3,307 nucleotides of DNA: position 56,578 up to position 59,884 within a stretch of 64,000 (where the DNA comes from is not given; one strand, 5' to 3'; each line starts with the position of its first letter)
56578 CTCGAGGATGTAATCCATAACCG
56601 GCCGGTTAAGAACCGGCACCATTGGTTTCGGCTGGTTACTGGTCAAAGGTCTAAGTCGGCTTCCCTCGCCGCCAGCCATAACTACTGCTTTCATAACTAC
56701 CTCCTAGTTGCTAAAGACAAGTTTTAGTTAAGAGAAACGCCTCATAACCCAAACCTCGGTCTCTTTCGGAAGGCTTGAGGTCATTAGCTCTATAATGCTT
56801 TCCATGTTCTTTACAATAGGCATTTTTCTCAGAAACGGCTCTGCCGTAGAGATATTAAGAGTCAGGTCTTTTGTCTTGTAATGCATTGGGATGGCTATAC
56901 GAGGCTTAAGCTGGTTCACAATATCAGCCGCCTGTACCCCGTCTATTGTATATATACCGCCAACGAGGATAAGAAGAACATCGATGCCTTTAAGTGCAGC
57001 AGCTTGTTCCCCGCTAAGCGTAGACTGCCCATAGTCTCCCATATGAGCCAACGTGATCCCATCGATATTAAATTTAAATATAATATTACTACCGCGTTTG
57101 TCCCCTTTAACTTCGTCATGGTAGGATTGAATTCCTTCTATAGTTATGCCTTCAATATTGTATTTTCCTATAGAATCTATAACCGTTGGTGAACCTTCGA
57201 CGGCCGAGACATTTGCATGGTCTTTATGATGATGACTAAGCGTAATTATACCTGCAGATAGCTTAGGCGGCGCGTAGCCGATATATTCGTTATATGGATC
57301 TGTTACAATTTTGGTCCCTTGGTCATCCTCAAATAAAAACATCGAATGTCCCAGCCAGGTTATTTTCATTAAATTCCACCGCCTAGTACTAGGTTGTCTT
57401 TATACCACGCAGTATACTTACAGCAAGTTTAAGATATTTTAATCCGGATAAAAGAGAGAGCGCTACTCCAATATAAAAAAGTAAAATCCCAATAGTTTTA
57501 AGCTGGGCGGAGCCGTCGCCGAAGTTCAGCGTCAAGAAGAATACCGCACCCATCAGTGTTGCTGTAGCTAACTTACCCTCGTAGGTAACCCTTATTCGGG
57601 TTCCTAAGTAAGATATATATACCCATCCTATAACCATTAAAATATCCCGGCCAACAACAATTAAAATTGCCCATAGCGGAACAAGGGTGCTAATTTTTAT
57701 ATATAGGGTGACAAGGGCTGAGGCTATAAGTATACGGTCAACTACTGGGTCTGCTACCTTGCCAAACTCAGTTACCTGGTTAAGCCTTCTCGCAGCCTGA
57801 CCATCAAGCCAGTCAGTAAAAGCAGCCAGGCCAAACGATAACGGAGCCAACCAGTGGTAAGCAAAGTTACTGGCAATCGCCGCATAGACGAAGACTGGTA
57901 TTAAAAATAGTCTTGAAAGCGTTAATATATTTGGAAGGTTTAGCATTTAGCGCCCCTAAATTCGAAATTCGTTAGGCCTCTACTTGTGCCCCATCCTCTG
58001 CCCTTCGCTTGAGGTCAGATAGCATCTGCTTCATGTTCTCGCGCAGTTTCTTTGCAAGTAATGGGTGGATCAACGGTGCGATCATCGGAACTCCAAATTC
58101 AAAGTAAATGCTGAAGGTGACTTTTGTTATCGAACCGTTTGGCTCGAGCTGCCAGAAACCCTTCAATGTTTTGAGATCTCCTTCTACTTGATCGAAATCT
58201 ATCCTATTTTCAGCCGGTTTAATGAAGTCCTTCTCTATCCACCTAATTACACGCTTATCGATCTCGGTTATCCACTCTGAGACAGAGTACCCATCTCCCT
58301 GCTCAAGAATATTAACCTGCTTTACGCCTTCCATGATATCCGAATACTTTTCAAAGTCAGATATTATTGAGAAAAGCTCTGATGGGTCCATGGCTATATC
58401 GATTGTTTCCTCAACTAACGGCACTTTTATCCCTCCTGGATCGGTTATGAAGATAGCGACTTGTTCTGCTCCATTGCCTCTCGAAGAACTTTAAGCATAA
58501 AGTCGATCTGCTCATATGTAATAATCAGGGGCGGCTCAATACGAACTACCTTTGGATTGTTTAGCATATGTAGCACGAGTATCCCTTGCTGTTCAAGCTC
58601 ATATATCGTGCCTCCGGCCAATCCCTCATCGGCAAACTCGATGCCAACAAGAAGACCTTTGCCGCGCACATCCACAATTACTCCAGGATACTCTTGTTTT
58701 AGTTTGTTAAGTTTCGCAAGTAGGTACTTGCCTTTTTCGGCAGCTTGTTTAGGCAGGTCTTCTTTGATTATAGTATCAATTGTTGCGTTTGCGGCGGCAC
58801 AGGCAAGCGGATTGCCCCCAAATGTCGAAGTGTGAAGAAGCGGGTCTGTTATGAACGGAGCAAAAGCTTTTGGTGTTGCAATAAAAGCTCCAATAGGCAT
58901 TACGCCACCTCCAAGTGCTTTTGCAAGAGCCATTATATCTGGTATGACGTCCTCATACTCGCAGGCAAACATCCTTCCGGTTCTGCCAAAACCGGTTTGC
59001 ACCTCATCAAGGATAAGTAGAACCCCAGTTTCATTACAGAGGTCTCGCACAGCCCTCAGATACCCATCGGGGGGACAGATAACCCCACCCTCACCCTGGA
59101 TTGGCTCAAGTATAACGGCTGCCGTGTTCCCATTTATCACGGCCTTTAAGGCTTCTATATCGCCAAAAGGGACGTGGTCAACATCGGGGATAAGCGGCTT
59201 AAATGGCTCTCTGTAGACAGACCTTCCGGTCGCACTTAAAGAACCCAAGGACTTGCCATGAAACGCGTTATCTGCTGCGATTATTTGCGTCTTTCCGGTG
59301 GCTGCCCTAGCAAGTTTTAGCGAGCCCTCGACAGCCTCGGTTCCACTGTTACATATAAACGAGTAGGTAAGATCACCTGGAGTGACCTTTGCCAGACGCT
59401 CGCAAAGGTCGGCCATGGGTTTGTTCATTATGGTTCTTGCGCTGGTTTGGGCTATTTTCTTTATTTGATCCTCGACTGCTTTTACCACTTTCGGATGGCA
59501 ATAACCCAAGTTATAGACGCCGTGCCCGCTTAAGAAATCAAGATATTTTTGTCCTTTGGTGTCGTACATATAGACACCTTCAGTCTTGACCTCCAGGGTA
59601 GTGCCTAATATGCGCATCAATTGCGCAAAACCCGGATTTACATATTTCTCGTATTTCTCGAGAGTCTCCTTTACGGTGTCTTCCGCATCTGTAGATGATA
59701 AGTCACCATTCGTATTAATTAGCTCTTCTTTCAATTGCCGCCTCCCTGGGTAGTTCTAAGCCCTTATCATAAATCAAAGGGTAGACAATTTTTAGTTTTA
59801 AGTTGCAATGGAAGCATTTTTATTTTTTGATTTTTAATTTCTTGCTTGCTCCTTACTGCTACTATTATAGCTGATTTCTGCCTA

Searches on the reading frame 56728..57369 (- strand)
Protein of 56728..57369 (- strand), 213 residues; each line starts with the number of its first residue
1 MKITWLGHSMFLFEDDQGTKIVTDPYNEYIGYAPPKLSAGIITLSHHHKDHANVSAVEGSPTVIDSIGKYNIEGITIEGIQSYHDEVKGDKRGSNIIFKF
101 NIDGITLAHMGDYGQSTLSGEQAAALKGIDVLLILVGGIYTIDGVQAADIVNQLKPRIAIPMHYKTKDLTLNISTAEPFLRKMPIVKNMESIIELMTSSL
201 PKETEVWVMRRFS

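Call 3: search_protein_families(library=ncbifam, proteins=[window:56728-57369:-], max_evalue=0.001)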
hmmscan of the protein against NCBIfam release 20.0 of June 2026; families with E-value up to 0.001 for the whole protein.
window:56728-57369:- (213 aa): 1 family
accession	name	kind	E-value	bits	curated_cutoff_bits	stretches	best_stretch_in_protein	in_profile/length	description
NF001911.0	PRK00685.1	equivalog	5.6e-19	68.5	144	2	68-169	93-199/228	metal-dependent hydrolase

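Call 4: search_protein_families(library=pfam, proteins=[window:56728-57369:-], max_evalue=0.001)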
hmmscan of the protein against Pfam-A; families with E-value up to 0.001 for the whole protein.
window:56728-57369:- (213 aa): 2 families
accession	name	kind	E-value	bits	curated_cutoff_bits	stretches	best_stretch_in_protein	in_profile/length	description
PF13483.12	Lactamase_B_3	-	3.7e-51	173.7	24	1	2-163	1-160/160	Beta-lactamase superfamily domain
PF12706.13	Lactamase_B_2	-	1.4e-07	31.8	27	1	71-164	97-200/200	Beta-lactamase superfamily domain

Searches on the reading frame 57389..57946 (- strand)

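Call 3: search_protein_families(library=ncbifam, proteins=[window:57389-57946:-], max_evalue=0.001)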
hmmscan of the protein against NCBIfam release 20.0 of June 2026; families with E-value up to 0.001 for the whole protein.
window:57389-57946:- (185 aa): 7 families
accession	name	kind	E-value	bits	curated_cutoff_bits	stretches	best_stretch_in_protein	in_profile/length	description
TIGR00560.1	pgsA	equivalog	4.1e-31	108.9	109.1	1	3-175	2-176/183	CDP-diacylglycerol--glycerol-3-phosphate 3-phosphatidyltransferase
NF053678.1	ClpnSynClsA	equivalog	1.8e-27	96.7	240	1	2-180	3-180/180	cardiolipin synthase ClsA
NF008090.0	PRK10832.1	equivalog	2e-23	83.4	304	1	2-177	3-177/182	CDP-diacylglycerol--glycerol-3-phosphate 3-phosphatidyltransferase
NF040950.1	archin_ph_syn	equivalog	3.5e-10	40.1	180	1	5-118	26-130/191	archaetidylinositol phosphate synthase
NF045883.1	PIPSynth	equivalog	1.4e-06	28.2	170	1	20-114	38-130/197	phosphatidylinositol phosphate synthase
NF041135.1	IPPtranDIPPsyn_Thcocales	equivalog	5e-05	22.5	580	1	14-123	260-361/419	bifunctional L-myo-inositol-1-phosphate cytidylyltransferase/CDP-L-myo-inositol myo-inositolphosphotransferase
TIGR00473.1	pssA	equivalog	9.1e-05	22.6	107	1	21-115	9-101/153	CDP-diacylglycerol--serine O-phosphatidyltransferase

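Call 4: search_protein_families(library=pfam, proteins=[window:57389-57946:-], max_evalue=0.001)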
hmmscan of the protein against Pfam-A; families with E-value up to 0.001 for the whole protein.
window:57389-57946:- (185 aa): 1 family
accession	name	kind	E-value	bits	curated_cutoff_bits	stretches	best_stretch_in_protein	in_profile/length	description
PF01066.26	CDP-OH_P_transf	-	4.5e-35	121.7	22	1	2-164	1-150/152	CDP-alcohol phosphatidyltransferase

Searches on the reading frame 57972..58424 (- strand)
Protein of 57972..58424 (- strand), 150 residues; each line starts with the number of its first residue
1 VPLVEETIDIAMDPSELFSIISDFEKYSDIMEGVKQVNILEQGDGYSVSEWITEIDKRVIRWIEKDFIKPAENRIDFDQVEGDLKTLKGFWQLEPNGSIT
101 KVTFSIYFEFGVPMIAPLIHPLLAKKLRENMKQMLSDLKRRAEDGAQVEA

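Call 3: search_protein_families(library=ncbifam, proteins=[window:57972-58424:-], max_evalue=0.001)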
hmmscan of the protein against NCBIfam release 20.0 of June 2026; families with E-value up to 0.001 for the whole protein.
window:57972-58424:- (150 aa): 2 families
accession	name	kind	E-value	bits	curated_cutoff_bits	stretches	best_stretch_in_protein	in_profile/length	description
NF007999.1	PRK10724.1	equivalog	3.6e-05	24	258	1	1-136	1-135/144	type II toxin-antitoxin system RatA family toxin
NF047960.1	TA_Rv0910_toxin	equivalog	0.00039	20.4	100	0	1-139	1-139/141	type II toxin-antitoxin system Rv0910 family toxin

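Call 4: search_protein_families(library=pfam, proteins=[window:57972-58424:-], max_evalue=0.001)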
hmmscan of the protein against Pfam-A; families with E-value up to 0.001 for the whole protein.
window:57972-58424:- (150 aa): 2 families
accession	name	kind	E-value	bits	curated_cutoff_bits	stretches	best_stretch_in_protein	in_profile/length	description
PF03364.25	Polyketide_cyc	-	7e-19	68.8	23.4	1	11-133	2-124/126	Polyketide cyclase / dehydrase and lipid transport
PF10604.15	Polyketide_cyc2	-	2.6e-16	60.6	27.4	1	2-143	2-142/142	Polyketide cyclase / dehydrase and lipid transport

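Call 67: find_encoding_contigs(protein=window:57972-58424:-, flank=10000, max_places=5)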
Protein window:57972-58424:- (150 aa): 6 contigs read that carry it; 2 places shown.
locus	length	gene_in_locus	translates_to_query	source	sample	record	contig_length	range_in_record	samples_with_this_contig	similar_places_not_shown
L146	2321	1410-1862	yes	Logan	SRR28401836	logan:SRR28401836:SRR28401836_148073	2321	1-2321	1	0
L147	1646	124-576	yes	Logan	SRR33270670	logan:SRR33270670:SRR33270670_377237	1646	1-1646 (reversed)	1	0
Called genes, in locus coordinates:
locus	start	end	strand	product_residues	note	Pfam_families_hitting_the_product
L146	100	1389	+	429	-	PF00202:Aminotran_3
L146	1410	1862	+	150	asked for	PF10604:Polyketide_cyc2, PF03364:Polyketide_cyc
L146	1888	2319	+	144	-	?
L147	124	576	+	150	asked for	PF10604:Polyketide_cyc2, PF03364:Polyketide_cyc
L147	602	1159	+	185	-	PF01066:CDP-OH_P_transf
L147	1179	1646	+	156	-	?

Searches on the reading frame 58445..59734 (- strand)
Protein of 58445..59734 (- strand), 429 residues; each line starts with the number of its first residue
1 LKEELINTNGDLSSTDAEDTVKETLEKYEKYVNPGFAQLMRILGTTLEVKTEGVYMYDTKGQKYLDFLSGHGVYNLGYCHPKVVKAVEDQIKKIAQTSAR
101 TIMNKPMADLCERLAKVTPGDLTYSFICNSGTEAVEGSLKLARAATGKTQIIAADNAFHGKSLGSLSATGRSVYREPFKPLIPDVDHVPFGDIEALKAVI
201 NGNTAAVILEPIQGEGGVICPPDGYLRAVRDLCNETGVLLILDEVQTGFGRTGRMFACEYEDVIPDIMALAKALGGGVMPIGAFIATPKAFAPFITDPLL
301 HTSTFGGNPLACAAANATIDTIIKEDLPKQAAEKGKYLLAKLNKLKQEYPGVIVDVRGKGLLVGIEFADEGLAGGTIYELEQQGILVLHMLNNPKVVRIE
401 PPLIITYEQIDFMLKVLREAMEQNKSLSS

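Call 3: search_protein_families(library=ncbifam, proteins=[window:58445-59734:-], max_evalue=0.001)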
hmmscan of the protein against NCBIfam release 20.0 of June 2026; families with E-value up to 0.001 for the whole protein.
window:58445-59734:- (429 aa): 70 families (the best 25 are shown)
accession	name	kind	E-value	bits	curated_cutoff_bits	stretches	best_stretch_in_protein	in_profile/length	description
NF008570.0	PRK11522.1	equivalog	6e-157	522.9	612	1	10-424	29-457/464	putrescine aminotransferase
TIGR03372.1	putres_am_tran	equivalog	3.3e-138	461.3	658.65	1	11-420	18-441/442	putrescine aminotransferase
NF053554.1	prodigi_MAP_PigE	equivalog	8.7e-127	424.6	850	1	14-370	369-730/837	prodigiosin MAP biosynthesis aminotransferase PigE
TIGR00707.1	argD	subfamily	3.5e-122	407.9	410.05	1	49-421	14-380/381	acetylornithine/succinylornithine family transaminase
NF002874.0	PRK03244.1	equivalog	2.5e-119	398.7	457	1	49-425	30-396/399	acetylornithine transaminase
NF005993.0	PRK08117.1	subfamily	8.2e-112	374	574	2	201-423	205-429/433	aspartate aminotransferase family protein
NF002325.0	PRK01278.1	subfamily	2.1e-109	365.8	372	1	49-425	18-390/395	acetylornithine transaminase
NF004426.0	PRK05769.1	equivalog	3.7e-108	362.1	552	2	201-423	219-439/441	acetyl ornithine aminotransferase family protein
NF002797.0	PRK02936.1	equivalog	6.8e-108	360.8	496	1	49-425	16-381/385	acetylornithine transaminase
NF003145.0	PRK04073.1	equivalog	1.7e-99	333.1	656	1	49-420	27-394/396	ornithine--oxo-acid transaminase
NF003468.0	PRK05093.1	subfamily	1e-98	330.7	522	1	27-423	11-401/405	acetylornithine/succinyldiaminopimelate transaminase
NF042418.1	LysJ_Th_th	equivalog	3.6e-96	322.4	700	1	48-420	22-384/386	[LysW]-aminoadipate semialdehyde transaminase LysJ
TIGR03246.1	arg_catab_astC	subfamily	2.8e-94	316.3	609.95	1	28-423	6-395/397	acetylornithine/succinylornithine family transaminase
NF045491.1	LysJ_Sulfobales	equivalog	1.4e-92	310.6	700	1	49-425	15-381/386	[LysW]-aminoadipate semialdehyde/glutamate semialdehyde transaminase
NF003273.0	PRK04260.1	equivalog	1e-90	304.1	616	1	49-421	16-375/376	acetylornithine transaminase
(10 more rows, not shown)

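Call 4: search_protein_families(library=pfam, proteins=[window:58445-59734:-], max_evalue=0.001)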
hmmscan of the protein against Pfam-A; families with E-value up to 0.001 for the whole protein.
window:58445-59734:- (429 aa): 2 families
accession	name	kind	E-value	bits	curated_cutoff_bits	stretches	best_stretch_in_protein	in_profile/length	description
PF00202.27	Aminotran_3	-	2e-118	396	30.5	1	49-420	14-402/403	Aminotransferase class-III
PF01041.23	DegT_DnrJ_EryC1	-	0.00053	19.8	19.8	1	123-244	40-146/360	DegT/DnrJ/EryC1/StrS aminotransferase family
